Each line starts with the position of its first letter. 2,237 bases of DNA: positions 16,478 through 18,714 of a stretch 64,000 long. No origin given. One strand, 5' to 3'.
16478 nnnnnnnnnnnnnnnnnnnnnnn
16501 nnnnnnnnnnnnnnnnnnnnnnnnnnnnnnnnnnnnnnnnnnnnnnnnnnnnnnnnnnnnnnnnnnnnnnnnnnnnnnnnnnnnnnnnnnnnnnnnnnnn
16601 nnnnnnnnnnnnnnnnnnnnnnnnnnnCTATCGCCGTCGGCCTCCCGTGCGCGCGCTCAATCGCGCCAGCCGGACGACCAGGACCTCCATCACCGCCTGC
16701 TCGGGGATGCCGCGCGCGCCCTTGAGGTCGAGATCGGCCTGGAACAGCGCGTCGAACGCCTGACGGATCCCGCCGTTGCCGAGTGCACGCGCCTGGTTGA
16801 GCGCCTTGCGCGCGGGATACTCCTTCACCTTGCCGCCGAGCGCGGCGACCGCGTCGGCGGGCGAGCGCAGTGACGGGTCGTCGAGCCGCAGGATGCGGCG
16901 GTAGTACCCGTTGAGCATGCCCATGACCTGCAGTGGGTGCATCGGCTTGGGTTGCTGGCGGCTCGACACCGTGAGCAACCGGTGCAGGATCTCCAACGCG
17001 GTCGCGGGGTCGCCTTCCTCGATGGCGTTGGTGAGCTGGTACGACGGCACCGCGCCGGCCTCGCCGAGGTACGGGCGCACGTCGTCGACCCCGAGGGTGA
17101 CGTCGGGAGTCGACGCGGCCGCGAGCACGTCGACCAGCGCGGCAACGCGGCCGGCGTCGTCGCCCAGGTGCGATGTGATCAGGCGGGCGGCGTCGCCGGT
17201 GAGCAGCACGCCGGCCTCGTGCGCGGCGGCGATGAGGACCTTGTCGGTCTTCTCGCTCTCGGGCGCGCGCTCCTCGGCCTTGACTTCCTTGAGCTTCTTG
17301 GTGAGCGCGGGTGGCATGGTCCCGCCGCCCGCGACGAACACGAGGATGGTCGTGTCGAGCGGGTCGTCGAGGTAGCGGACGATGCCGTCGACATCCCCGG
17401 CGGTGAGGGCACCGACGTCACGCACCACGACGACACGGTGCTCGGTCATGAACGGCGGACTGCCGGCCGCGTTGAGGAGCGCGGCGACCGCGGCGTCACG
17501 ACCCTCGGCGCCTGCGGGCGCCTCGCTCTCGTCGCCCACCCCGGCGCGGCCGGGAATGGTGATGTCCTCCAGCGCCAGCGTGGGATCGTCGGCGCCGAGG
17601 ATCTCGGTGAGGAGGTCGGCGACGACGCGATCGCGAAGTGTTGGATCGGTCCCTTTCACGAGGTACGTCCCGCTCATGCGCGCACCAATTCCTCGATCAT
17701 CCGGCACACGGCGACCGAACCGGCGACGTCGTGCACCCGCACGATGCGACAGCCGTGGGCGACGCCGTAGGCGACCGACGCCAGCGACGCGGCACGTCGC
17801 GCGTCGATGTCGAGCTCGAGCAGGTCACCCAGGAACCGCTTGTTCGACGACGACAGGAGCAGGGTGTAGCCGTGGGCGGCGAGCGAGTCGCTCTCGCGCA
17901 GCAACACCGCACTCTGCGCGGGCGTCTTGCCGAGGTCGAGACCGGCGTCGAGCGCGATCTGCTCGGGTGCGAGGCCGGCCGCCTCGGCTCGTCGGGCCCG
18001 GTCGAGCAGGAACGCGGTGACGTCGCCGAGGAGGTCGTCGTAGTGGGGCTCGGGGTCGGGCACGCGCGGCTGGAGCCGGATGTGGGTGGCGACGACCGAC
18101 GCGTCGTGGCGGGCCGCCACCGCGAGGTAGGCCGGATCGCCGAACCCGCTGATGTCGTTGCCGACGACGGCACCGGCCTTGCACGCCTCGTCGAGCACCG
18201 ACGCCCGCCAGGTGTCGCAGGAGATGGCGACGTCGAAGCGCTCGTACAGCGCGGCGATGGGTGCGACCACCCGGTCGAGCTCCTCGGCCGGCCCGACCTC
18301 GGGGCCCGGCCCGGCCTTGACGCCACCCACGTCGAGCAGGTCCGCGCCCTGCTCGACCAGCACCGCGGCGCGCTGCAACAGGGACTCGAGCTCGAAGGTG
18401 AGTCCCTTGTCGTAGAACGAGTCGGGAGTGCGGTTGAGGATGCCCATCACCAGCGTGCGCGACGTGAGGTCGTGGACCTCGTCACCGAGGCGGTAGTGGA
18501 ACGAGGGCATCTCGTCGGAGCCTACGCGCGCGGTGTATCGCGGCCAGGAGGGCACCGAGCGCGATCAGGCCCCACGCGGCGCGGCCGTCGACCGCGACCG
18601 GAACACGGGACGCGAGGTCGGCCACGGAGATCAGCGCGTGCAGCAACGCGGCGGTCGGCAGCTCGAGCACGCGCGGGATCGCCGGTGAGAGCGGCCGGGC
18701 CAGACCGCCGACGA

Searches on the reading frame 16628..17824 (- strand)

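Call 63: search_protein_families(library=pfam, max_evalue=0.00001, proteins=[window:16628-17824:-])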
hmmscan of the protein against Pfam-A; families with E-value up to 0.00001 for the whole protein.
window:16628-17824:- (398 aa): 1 family
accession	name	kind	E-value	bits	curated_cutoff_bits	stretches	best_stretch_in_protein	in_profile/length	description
PF21694.2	DNA_pol3_delta_C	-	7.1e-08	32.9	27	1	262-385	5-120/121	DNA polymerase III delta subunit, C-terminal domain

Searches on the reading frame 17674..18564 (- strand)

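Call 63: search_protein_families(library=pfam, max_evalue=0.00001, proteins=[window:17674-18564:-])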
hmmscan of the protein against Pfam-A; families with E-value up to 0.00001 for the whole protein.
window:17674-18564:- (296 aa): 1 family
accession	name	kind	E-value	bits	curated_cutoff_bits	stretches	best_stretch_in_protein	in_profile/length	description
PF00809.28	Pterin_bind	-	3.8e-61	207.3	25.5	1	40-278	1-244/244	Pterin binding enzyme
